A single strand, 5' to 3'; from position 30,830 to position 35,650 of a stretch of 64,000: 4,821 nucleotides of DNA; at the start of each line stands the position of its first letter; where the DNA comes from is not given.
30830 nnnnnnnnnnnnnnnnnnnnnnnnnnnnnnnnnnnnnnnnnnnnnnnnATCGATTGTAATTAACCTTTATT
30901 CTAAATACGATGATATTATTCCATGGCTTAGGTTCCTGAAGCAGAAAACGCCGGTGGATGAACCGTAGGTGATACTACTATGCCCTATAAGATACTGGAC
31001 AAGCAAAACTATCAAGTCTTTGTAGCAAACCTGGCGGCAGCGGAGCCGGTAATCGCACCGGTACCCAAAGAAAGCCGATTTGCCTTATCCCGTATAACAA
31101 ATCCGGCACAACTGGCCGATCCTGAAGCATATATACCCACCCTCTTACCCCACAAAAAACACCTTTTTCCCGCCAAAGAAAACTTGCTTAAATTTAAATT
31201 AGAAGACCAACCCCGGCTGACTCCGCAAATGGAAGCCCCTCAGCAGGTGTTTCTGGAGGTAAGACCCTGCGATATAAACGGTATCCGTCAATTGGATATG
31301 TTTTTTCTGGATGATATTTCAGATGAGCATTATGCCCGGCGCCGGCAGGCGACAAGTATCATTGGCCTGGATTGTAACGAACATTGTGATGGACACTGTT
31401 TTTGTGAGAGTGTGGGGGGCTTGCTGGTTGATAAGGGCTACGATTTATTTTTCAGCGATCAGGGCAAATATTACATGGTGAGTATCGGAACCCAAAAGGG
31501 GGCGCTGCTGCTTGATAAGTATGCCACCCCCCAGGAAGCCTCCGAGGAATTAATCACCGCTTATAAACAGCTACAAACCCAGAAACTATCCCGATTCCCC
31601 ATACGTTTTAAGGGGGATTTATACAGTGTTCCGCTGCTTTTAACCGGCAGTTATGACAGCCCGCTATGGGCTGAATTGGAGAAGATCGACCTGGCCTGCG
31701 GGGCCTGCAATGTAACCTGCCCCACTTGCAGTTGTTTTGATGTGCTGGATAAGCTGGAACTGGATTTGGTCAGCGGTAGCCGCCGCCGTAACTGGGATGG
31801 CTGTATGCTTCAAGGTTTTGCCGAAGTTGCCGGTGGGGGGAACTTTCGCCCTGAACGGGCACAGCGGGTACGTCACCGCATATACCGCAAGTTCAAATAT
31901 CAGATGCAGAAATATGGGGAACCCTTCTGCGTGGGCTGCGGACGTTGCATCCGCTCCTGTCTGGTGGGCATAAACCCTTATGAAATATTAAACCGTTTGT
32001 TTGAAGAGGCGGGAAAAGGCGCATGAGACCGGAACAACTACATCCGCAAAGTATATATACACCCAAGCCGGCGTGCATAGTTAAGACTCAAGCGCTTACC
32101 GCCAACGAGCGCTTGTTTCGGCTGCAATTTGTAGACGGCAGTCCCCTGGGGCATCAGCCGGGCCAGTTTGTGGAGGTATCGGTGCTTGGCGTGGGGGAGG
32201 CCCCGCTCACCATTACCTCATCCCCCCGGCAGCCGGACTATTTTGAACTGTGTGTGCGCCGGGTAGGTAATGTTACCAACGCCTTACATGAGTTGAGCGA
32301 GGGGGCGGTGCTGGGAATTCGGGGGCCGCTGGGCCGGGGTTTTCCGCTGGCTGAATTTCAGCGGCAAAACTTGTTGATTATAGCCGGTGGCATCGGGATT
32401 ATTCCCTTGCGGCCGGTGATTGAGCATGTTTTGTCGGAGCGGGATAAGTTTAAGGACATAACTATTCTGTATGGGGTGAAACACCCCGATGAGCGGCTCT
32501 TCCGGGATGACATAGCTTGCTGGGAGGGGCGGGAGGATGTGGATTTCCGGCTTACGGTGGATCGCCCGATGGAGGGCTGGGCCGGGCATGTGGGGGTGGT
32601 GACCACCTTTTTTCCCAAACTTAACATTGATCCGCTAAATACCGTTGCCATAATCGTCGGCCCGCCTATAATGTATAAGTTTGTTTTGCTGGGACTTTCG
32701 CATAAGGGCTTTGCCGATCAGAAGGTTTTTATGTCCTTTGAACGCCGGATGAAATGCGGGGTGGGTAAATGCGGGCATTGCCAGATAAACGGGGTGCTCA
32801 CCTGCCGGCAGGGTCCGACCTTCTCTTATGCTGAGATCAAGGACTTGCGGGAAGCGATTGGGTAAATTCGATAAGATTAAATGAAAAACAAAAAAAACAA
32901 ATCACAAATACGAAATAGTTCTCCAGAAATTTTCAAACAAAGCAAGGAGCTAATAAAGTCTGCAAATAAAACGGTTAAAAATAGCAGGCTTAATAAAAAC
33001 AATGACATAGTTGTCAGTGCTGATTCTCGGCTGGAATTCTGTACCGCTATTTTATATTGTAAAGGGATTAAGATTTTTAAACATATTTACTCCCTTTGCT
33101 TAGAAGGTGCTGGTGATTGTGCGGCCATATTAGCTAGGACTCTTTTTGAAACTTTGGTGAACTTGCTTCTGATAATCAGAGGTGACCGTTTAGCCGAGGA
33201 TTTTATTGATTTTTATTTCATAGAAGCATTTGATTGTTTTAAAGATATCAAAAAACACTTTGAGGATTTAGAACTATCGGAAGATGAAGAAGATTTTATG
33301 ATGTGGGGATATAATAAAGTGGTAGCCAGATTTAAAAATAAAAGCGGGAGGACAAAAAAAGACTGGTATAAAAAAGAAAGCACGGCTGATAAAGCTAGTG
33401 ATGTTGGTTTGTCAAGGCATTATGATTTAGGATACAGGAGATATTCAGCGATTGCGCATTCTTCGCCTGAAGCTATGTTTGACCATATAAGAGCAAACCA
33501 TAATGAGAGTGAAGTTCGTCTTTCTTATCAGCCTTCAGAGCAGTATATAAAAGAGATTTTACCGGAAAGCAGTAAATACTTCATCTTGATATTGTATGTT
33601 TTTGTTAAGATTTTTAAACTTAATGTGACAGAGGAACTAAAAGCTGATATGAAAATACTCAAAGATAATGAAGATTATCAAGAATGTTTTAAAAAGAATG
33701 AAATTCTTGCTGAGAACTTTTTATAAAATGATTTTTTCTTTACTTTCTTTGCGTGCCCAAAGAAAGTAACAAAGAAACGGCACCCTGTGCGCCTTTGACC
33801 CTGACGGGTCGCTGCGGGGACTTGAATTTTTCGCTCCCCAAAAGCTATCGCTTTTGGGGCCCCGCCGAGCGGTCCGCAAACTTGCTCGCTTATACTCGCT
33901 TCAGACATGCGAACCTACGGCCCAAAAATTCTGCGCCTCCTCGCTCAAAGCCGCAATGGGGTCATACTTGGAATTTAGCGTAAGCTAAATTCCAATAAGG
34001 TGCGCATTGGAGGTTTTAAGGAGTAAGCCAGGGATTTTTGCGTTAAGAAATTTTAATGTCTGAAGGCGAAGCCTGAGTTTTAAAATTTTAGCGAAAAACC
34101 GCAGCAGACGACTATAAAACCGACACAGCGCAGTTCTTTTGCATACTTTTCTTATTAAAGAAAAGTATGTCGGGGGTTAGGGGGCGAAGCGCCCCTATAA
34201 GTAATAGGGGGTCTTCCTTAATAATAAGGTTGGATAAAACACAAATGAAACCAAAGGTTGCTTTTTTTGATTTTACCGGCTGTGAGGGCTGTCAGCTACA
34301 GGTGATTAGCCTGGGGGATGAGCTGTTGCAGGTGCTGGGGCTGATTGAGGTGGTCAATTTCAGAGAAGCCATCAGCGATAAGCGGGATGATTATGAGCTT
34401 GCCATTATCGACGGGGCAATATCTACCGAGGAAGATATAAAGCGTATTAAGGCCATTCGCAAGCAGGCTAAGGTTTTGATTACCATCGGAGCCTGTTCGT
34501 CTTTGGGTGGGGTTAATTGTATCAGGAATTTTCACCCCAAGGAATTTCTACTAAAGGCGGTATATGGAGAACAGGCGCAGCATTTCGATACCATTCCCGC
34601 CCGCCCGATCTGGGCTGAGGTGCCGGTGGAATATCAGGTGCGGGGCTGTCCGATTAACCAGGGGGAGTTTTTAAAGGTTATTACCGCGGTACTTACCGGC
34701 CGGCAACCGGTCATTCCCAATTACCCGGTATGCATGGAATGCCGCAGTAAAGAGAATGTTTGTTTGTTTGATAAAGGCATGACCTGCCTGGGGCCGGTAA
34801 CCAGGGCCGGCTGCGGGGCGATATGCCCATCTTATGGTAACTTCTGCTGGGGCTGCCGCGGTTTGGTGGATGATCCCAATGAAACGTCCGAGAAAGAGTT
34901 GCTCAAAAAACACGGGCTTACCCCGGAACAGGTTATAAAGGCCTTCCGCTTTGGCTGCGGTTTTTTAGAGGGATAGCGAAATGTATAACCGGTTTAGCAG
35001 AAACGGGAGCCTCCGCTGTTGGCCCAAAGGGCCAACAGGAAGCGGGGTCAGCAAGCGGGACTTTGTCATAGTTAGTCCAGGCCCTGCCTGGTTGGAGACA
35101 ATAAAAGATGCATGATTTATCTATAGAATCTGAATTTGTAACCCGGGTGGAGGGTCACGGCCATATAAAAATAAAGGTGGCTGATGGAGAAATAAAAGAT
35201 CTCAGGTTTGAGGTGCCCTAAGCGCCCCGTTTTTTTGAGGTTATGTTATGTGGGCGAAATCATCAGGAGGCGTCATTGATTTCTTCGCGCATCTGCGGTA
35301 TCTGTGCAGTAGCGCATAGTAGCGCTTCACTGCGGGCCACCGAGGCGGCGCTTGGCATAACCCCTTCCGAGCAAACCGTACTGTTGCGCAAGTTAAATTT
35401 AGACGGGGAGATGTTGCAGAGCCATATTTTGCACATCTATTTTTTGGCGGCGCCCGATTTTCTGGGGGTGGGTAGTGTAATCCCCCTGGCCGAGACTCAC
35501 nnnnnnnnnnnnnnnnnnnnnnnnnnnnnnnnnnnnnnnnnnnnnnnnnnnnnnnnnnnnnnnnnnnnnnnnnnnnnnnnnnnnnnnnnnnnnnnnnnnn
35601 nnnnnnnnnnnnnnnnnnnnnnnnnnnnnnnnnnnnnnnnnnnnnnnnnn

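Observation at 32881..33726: AT-rich foreign ORF inserted inside a NiFe hydrogenase operon between the gamma and delta subunit genes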

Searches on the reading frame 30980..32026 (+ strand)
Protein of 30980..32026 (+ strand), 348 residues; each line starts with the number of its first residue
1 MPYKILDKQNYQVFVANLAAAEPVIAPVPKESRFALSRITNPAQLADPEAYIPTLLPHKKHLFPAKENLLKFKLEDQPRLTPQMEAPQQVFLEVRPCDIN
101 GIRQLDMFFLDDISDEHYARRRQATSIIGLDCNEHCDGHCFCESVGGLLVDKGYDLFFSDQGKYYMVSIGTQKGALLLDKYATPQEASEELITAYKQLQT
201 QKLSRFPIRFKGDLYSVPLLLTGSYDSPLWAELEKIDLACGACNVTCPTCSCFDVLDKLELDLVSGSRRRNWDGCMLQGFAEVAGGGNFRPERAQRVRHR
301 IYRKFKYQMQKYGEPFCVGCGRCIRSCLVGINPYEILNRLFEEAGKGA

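Call 9: search_protein_families(library=pfam, proteins=[window:30980-32026:+], max_evalue=0.1)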
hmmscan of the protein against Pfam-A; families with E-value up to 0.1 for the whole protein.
window:30980-32026:+ (348 aa): 2 families
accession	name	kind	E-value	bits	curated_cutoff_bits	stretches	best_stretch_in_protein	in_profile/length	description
PF17179.9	Fer4_22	-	9.7e-31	106.9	27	1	238-331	3-95/95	4Fe-4S dicluster domain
PF12838.12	Fer4_7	-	0.017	16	27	1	239-331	4-52/52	4Fe-4S dicluster domain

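Call 99: search_protein_families(library=ncbifam, proteins=[window:30980-32026:+], max_evalue=0.00001)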
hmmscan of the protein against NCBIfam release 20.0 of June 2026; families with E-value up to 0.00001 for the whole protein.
window:30980-32026:+ (348 aa): 3 families
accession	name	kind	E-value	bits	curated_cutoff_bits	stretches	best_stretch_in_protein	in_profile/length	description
NF040833.1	sulfhyd_HydB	equivalog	3.3e-59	200.6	750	1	1-335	1-330/367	NADPH-dependent hydrogenase/sulfhydrogenase 1 subunit beta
NF040829.1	sulfhyd_ShyB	equivalog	5.2e-58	196.6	690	1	1-340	1-329/334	NAD(P)-dependent hydrogenase/sulfhydrogenase 2 subunit beta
TIGR02910.1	sulfite_red_A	equivalog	9.1e-41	140.2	323.15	1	59-341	63-327/334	anaerobic sulfite reductase subunit AsrA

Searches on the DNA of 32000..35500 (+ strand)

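Call 8: search_rna_families(source=window, start=32000, end=35500, threshold=evalue, max_evalue=1)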
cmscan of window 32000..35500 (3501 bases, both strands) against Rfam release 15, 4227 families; matches with E-value up to 1: 1.
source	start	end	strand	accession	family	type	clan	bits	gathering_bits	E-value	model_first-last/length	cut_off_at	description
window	33659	33764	+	RF01742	lactis-plasmid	Gene; sRNA;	-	29.3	70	0.076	1-106/106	no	lactis-plasmid RNA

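Call 55: search_dna_similar(query=window:33727-34244:+, collection=plasmids, mode=distant, max_evalue=0.01)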
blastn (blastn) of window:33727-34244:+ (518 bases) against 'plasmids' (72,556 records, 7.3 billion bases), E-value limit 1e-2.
Records with a match: 2; places in all: 8; records where one place covers at least 80% of the query: 0.
Best place of each record, by identity: 90-95% 1; 80-90% 1.
By first word of the organism name: Aureibacter 1; Ilyobacter 1.
By predicted mobility (MOB-suite, as given by PLSDB): non-mobilizable 2.
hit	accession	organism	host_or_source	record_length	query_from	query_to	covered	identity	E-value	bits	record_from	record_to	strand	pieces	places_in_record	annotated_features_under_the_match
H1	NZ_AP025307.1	Aureibacter tunicatorum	-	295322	315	372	11%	84.7%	2e-5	58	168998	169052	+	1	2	hypothetical protein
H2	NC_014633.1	Ilyobacter polytropus DSM 2926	marine mud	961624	14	59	9%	93.6%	1e-8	69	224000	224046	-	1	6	none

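Call 56: get_annotated_region(hit=H2, flank=1500)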
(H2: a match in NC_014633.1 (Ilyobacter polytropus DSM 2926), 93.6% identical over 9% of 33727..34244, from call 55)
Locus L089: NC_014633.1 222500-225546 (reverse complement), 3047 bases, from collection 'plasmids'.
description: Ilyobacter polytropus DSM 2926 plasmid pILYOP01, complete sequence
organism: Ilyobacter polytropus DSM 2926 (NCBI taxid 572544)
taxonomy: Bacteria; Fusobacteriota; Fusobacteriia; Fusobacteriales; Fusobacteriaceae; Ilyobacter; Ilyobacter polytropus; Ilyobacter polytropus DSM 2926
host: -; source: marine mud; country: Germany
typing (MOB-suite, as given by PLSDB): non-mobilizable; replicon rep_cluster_99
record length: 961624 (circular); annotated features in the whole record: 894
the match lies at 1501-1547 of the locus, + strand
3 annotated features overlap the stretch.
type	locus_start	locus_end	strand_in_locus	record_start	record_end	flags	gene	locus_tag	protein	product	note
CDS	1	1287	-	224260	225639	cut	-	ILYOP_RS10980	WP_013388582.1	deoxyribodipyrimidine photo-lyase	-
CDS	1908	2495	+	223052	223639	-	-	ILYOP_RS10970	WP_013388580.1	VWA domain-containing protein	-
CDS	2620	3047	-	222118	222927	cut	-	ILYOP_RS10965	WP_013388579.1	SDR family NAD(P)-dependent oxidoreductase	-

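Call 57: get_annotated_region(hit=H1, flank=1500)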
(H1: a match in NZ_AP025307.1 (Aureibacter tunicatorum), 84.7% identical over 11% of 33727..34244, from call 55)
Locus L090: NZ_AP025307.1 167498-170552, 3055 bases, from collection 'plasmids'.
description: Aureibacter tunicatorum strain NBRC 107587 plasmid pAT2, complete sequence
organism: Aureibacter tunicatorum (NCBI taxid 866807)
taxonomy: Bacteria; Bacteroidota; Cytophagia; Cytophagales; Persicobacteraceae; Aureibacter; Aureibacter tunicatorum
host: -; source: -; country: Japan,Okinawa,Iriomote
typing (MOB-suite, as given by PLSDB): non-mobilizable
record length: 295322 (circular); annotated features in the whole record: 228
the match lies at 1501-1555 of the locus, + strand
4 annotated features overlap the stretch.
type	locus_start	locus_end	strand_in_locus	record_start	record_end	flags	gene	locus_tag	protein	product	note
CDS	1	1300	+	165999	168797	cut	-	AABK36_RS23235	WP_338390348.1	CHC2 zinc finger domain-containing protein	GO:0006260 - DNA replication [Evidence IEA]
CDS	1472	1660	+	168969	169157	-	-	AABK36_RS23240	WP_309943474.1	hypothetical protein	-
CDS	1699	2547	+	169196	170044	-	-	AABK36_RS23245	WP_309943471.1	tyrosine-type recombinase/integrase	GO:0015074 - DNA integration [Evidence IEA]; GO:0006310 - DNA recombination [Evidence IEA]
CDS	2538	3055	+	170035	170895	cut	-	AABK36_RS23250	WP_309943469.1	tyrosine-type recombinase/integrase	GO:0015074 - DNA integration [Evidence IEA]; GO:0006310 - DNA recombination [Evidence IEA]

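Call 61: search_dna_similar(query=L089:1440-1760:+, collection=plasmids, mode=distant, max_evalue=0.001, max_rows=25)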
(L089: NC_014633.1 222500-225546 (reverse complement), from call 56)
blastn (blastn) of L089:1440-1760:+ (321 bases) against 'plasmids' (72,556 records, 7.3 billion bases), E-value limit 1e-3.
Records with a match: 10; places in all: 28; records where one place covers at least 80% of the query: 1.
Best place of each record, by identity: >=99% 1; 90-95% 7; 80-90% 2.
By first word of the organism name: Ralstonia 4; Pseudoalteromonas 2; Caballeronia 2; Ilyobacter 1; Burkholderia 1.
By predicted mobility (MOB-suite, as given by PLSDB): non-mobilizable 8; mobilizable 2.
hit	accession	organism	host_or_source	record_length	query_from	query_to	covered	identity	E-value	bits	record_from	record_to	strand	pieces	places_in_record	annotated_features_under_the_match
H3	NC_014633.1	Ilyobacter polytropus DSM 2926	marine mud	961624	1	321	100%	100.0%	5e-163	580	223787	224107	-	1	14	none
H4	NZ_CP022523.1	Pseudoalteromonas sp. NC201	pure culture,sea water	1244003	66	112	15%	87.8%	4e-6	60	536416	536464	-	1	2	none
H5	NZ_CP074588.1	Pseudoalteromonas piscicida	mixed culture,water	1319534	66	112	15%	87.8%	4e-6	60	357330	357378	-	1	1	none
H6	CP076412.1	Ralstonia wenshanensis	soil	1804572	62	100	12%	92.5%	5e-4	53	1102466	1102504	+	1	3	none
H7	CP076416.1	Ralstonia solanacearum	tobacco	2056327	62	100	12%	92.5%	5e-4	53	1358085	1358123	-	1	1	none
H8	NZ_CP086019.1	Ralstonia sp. RS642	sunflower,cell culture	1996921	62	100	12%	92.5%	5e-4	53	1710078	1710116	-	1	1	none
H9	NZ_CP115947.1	Ralstonia solanacearum MolK2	Musa sp.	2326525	64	102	12%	92.5%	5e-4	53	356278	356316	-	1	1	record has no annotation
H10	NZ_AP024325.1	Caballeronia sp. NK8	-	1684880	61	100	12%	90.0%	4e-5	55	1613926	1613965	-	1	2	none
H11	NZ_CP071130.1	Caballeronia sp. M1242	Homo sapiens,ETA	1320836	61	100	12%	90.0%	4e-5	55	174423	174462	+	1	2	none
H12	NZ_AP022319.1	Burkholderia sp. THE68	Togo hemipterus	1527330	61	100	12%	90.0%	4e-5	55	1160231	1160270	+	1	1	none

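Call 64: search_rna_families(sources=[L093, L095, L101, L104, L107, L112, L096, L094, L102, L113, L089], threshold=evalue, max_evalue=1, show_alignments=2)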
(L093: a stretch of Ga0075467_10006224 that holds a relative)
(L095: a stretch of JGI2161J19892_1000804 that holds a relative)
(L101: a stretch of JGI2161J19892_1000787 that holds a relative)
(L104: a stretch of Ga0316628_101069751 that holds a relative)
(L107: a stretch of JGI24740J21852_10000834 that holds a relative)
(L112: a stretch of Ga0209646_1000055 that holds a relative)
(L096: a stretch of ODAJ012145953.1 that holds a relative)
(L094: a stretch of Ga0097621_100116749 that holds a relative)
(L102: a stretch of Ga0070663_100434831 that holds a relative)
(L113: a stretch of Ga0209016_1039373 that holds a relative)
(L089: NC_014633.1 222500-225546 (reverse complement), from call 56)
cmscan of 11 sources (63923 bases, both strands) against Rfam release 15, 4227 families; matches with E-value up to 1: 4.
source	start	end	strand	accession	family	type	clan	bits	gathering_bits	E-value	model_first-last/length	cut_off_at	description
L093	6117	6235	-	RF00114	S15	Cis-reg; leader;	CL00121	39.9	39.5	1e-05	1-117/117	no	Ribosomal S15 leader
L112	10778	10848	-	RF03032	narK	Cis-reg;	-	36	43.2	0.0039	1-72/72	no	narK RNA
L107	11511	11540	-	RF01046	WLE3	Cis-reg;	-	23.5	50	0.74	1-44/44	no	Wingless localisation element 3 (WLE3)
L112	5907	5936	-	RF01046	WLE3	Cis-reg;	-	23.5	50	0.74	1-44/44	no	Wingless localisation element 3 (WLE3)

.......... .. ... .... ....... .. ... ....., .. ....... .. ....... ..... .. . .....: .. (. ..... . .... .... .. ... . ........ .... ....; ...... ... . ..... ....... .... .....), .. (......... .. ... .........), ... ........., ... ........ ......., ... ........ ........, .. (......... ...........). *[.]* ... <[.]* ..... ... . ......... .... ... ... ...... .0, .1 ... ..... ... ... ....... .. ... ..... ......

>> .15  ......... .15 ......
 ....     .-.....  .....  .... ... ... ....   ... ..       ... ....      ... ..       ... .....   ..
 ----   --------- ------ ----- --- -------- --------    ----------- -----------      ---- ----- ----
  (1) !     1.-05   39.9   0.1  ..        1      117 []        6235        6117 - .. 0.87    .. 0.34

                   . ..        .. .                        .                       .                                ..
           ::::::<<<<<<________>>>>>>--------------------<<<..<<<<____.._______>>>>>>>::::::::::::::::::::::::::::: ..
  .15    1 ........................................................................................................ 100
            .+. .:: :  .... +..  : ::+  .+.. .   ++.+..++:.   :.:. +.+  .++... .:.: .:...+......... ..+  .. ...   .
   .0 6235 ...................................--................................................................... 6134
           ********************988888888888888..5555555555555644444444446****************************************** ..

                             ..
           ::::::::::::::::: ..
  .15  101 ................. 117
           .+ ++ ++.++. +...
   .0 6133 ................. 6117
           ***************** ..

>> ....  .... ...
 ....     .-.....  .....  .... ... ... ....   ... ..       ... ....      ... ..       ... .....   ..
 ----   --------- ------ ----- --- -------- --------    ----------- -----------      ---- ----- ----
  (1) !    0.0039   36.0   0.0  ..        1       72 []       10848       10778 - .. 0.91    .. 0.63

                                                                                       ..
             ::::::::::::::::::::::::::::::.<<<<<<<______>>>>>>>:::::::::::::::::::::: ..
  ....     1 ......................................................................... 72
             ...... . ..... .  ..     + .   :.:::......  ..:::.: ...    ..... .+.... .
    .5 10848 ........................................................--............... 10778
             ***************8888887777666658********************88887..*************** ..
